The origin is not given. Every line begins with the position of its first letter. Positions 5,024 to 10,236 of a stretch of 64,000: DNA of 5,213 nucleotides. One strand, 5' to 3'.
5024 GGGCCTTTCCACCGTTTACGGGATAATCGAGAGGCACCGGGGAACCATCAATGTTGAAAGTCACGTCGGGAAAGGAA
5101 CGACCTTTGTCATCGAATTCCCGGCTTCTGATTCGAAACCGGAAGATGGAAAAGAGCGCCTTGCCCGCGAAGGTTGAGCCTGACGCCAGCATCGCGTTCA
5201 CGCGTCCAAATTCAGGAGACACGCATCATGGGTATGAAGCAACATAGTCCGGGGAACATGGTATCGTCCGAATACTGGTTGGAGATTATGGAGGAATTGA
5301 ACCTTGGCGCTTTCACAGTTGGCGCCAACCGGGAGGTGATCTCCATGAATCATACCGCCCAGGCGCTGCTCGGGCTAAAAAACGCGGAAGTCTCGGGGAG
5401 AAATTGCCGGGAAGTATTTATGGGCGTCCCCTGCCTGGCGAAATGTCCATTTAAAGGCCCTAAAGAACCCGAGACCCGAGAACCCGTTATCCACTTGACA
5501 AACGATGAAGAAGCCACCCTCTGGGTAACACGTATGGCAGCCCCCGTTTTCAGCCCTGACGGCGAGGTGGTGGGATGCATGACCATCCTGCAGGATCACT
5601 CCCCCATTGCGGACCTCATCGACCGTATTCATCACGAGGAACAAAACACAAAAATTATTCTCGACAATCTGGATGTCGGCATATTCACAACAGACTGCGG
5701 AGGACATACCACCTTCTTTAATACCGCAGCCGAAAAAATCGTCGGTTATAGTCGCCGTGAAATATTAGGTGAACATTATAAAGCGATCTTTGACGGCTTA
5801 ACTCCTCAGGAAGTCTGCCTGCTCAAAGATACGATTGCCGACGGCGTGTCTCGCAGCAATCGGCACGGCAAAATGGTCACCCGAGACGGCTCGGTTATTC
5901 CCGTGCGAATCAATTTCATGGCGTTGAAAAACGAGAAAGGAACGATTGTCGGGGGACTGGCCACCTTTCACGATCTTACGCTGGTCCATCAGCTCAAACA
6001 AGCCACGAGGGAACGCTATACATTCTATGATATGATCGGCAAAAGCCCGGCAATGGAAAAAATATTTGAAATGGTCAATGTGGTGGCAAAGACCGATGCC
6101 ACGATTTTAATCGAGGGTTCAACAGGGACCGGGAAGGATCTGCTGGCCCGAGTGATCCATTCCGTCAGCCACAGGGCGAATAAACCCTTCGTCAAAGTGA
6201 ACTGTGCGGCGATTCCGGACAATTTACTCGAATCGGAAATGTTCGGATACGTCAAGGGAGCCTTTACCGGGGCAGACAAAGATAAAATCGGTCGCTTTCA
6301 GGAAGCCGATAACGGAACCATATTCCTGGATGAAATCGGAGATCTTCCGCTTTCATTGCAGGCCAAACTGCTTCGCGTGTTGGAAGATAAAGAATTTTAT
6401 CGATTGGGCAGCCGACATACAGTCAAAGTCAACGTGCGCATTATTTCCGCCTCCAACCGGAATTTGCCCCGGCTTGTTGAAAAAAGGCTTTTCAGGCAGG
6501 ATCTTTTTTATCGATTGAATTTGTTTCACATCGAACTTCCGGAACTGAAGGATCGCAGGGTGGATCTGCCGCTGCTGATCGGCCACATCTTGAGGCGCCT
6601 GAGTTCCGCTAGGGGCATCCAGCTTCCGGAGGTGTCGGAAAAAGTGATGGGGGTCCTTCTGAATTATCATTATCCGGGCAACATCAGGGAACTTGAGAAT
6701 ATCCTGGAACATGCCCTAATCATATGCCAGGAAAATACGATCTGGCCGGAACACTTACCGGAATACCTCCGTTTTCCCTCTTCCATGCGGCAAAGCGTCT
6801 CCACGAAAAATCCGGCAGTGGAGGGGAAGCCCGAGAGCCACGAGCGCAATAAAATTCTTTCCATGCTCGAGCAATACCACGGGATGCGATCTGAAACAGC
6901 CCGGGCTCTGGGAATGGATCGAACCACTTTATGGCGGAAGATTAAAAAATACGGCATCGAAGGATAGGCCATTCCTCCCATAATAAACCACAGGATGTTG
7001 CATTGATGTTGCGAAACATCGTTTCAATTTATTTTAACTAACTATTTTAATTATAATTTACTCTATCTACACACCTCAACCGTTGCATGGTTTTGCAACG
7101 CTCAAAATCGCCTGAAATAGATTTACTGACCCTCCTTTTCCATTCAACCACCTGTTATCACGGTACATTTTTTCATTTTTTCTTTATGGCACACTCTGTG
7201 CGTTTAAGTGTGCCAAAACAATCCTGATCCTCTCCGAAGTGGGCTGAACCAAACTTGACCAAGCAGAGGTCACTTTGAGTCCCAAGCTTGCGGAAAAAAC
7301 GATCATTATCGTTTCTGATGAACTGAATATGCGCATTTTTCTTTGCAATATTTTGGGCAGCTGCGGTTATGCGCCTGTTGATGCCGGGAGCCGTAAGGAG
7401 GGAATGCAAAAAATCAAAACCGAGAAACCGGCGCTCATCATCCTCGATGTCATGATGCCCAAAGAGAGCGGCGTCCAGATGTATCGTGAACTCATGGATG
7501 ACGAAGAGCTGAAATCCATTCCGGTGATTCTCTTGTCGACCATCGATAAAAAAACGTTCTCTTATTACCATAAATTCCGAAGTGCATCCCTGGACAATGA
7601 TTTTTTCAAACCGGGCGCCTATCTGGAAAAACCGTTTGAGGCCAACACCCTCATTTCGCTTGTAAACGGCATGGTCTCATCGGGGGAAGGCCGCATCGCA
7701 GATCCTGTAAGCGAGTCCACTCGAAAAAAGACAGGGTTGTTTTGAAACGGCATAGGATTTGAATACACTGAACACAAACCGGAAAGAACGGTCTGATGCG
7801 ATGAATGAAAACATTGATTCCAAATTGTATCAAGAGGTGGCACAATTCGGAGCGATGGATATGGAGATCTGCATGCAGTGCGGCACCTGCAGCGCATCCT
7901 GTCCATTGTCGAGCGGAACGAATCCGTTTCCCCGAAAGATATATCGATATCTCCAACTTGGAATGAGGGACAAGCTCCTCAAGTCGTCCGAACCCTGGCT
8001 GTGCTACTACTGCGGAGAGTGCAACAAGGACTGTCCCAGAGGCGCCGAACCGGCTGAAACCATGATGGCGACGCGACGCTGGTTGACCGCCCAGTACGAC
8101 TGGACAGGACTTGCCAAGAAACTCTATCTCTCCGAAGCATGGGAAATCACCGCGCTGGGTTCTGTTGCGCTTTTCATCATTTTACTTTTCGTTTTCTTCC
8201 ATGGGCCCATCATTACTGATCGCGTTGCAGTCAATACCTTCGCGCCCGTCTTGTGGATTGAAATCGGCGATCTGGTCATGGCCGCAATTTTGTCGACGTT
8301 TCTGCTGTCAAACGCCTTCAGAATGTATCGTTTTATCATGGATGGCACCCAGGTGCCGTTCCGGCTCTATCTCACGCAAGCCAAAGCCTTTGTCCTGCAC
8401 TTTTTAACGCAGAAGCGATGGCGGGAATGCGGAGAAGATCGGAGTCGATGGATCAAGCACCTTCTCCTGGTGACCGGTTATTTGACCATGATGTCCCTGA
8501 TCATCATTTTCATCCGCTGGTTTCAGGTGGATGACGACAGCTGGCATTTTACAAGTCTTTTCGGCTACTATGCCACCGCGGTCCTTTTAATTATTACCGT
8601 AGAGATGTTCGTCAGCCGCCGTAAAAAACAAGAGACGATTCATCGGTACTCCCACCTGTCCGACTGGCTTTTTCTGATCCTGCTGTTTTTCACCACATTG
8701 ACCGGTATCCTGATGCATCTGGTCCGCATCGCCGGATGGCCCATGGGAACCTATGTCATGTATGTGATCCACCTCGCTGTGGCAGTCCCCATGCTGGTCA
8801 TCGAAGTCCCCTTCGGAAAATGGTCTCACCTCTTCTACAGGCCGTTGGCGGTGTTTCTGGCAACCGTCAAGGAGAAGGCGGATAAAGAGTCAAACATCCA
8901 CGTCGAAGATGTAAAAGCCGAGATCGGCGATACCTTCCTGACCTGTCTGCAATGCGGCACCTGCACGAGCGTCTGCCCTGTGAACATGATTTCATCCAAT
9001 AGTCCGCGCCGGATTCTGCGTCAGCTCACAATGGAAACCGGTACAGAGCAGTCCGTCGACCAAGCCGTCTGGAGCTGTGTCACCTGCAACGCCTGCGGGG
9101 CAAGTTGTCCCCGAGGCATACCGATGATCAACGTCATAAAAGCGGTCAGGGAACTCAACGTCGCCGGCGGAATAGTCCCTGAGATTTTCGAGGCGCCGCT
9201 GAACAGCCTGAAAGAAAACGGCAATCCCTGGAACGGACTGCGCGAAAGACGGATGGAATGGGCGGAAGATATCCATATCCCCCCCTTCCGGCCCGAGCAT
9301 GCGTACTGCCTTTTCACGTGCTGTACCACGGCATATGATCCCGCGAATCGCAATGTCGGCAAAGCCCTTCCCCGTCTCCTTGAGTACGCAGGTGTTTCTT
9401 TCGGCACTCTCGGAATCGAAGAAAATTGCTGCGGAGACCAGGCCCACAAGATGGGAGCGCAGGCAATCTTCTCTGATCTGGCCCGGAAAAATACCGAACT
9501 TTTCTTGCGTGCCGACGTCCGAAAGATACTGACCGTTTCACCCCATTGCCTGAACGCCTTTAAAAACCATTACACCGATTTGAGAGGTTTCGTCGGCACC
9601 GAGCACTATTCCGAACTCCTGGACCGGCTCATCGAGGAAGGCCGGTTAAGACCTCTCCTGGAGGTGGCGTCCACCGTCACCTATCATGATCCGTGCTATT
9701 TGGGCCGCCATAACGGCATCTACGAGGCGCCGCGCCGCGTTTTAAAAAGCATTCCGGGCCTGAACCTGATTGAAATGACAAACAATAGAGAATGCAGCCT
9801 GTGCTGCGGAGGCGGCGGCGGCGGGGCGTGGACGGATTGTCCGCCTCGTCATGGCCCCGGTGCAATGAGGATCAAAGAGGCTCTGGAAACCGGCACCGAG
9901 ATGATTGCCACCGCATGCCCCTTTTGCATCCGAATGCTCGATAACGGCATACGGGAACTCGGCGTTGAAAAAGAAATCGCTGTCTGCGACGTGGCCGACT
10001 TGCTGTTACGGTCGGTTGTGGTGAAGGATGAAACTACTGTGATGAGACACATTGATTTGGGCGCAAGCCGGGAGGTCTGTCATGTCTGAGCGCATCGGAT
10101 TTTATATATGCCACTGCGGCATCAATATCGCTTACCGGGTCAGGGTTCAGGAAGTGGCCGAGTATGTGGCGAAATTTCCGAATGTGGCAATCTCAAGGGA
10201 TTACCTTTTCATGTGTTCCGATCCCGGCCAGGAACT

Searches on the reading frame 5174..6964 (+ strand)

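Call 22: search_protein_families(library=pfam, proteins=[window:5174-6964:+], max_evalue=0.0001)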
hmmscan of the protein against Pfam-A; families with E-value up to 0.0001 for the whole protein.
window:5174-6964:+ (597 aa): 11 families
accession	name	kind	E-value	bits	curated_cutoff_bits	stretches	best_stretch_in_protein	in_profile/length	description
PF00158.32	Sigma54_activat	-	9.3e-72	240.6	20.2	1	287-454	1-168/168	Sigma-54 interaction domain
PF25601.1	AAA_lid_14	-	2.1e-22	79.2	27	1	459-539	1-81/87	AAA+ ATPase lid domain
PF13426.13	PAS_9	-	2e-20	73.5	27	2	168-269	2-102/103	PAS domain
PF14532.12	Sigma54_activ_2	-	1.3e-19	71.2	25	1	288-458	1-138/138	Sigma-54 interaction domain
PF08448.16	PAS_4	-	5.7e-16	59.1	23.1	1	163-272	1-109/110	PAS fold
PF00989.32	PAS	-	1.6e-15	57.5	22.6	1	162-267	6-112/113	PAS fold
PF02954.25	HTH_8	-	2e-10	40.7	22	1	556-593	5-42/42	Bacterial regulatory protein, Fis family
PF13188.13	PAS_8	-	5.9e-08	32.8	21.8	0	162-214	6-55/65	PAS domain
PF18024.7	HTH_50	-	2.6e-07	30.7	27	1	554-595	9-49/50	Helix-turn-helix domain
PF07728.20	AAA_5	-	2.1e-06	28.2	22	1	311-430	2-124/139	AAA domain (dynein-related subfamily)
PF00004.35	AAA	-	3.6e-06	27.9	21.2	1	311-447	1-125/131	ATPase family associated with various cellular activities (AAA)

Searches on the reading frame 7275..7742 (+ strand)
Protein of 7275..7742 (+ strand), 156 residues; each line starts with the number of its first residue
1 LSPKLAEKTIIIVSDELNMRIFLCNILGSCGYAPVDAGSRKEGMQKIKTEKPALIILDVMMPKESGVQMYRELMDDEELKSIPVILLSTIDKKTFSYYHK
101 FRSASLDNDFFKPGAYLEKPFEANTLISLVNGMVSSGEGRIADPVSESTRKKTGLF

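Call 22: search_protein_families(library=pfam, proteins=[window:7275-7742:+], max_evalue=0.0001)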
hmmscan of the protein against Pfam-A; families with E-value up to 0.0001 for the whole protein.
window:7275-7742:+ (156 aa): 1 family
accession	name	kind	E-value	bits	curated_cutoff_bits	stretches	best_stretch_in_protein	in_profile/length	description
PF00072.30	Response_reg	-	1e-13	51.8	30.2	1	10-129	1-109/111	Response regulator receiver domain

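Call 69: search_protein_families(library=pfam, proteins=[window:7275-7742:+], max_evalue=1)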
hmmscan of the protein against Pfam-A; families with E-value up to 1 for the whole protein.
window:7275-7742:+ (156 aa): 1 family
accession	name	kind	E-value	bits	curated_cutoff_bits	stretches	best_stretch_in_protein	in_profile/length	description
PF00072.30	Response_reg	-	1e-13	51.8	30.2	1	10-129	1-109/111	Response regulator receiver domain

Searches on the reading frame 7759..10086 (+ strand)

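Call 5: search_protein_families(library=pfam, proteins=[window:7759-10086:+], max_evalue=0.0001)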
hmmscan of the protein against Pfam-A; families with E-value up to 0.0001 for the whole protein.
window:7759-10086:+ (776 aa): 9 families
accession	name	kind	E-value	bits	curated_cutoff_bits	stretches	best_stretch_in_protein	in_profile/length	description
PF02754.22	CCG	-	1e-28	99.7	20.6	2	640-728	1-85/85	Cysteine-rich domain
PF13183.11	Fer4_8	-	2e-20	73.5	27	2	395-454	4-68/68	4Fe-4S dicluster domain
PF13534.11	Fer4_17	-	5e-18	65.8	22.2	2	396-454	2-60/61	4Fe-4S dicluster domain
PF13187.11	Fer4_9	-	3.6e-15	56.2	27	2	396-453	2-50/52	4Fe-4S dicluster domain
PF13237.11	Fer4_10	-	4.8e-13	49.3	25.5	2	395-451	8-53/53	4Fe-4S dicluster domain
PF12838.12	Fer4_7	-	2.9e-11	44.1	27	1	395-454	1-52/52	4Fe-4S dicluster domain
PF13484.11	Fer4_16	-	2.5e-07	31.8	30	0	396-452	2-65/66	4Fe-4S double cluster binding domain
PF00037.32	Fer4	-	1.8e-05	24.8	21.1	0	396-412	8-24/24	4Fe-4S binding domain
PF25160.1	LdpA_Fe-S-bd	-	5.1e-05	23.4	27.6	0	395-415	27-47/49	LdpA Fe-S cluster-binding domain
